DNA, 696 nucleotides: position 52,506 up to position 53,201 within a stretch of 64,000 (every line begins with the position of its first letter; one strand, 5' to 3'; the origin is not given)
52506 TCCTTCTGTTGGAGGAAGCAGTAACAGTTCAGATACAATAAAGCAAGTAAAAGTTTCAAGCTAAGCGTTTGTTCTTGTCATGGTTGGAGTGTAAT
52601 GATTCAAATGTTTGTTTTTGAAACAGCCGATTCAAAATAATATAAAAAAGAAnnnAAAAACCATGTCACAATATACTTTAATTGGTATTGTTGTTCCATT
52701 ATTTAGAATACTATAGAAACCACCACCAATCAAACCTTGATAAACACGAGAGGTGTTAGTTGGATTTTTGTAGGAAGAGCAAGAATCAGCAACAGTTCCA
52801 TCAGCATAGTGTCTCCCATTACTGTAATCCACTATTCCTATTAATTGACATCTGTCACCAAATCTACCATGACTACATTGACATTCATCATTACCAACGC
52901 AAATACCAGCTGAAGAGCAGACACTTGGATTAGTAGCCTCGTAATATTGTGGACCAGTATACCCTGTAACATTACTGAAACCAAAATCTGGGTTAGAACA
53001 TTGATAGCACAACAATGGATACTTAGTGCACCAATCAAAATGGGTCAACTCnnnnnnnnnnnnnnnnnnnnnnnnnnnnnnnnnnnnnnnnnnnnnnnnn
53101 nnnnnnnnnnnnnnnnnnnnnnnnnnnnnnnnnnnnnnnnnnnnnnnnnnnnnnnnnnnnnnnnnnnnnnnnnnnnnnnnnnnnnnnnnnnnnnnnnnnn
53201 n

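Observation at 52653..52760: Paralog B ends in an EGF-like module plus a truncated fibrinogen-like domain start (..KVYCDM, then stop)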

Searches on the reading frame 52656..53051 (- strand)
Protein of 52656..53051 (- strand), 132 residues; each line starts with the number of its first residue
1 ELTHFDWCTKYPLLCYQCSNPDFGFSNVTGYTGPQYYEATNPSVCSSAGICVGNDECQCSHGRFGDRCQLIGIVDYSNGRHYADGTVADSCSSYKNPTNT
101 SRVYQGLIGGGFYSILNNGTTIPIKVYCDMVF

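Call 6: search_protein_families(library=pfam, proteins=[window:52656-53051:-], max_evalue=10)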
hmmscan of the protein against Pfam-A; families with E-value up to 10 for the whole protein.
window:52656-53051:- (132 aa): 4 families
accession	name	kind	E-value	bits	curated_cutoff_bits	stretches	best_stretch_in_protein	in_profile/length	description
PF00008.33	EGF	-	0.0073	17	21.5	1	41-67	4-32/32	EGF-like domain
PF07974.19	EGF_2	-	0.0076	17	22.1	1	43-68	6-32/32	EGF-like domain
PF25024.1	EGF_TEN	-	0.0086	16.1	65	1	29-71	83-125/234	Teneurin EGF domain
PF23106.1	EGF_Teneurin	-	2.2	8.9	24.3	1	44-69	4-28/30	Teneurin-like EGF domain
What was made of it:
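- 52848..52919 (-): EGF-like (tenascin/teneurin-type) module core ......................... The probable first Cys lies upstream at 53000-53009 (CYQC). Pfam EGF and EGF_2 score 17.0 bits each, E about 0.007, below their cut-offs (call 6).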

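Call 8: search_protein_families(library=ncbifam, proteins=[window:52656-53051:-], max_evalue=10)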
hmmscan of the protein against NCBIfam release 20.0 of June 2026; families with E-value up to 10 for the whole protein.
window:52656-53051:- (132 aa): 1 family
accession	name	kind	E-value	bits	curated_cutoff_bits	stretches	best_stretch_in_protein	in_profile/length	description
NF040941.1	GGGWT_bact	domain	0.00086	19.3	30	1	110-130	14-36/46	fibrinogen-like YCDxxxxGGGW domain-containing protein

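Call 9: search_solved_structures(query=window:52656-53051:-, max_evalue=10, show_alignments=3)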
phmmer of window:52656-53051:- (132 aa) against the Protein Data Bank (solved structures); distinct sequences matched with E-value up to 10: 0.

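Call 10: find_homologous_proteins(query=window:52656-53051:-, max_evalue=0.01)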
Query window:52656-53051:-: 4 candidates shared short words with the query, none scored E <= 0.01.
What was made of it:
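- Tried and rejected: The word-indexed protein search returned nothing (call 10).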
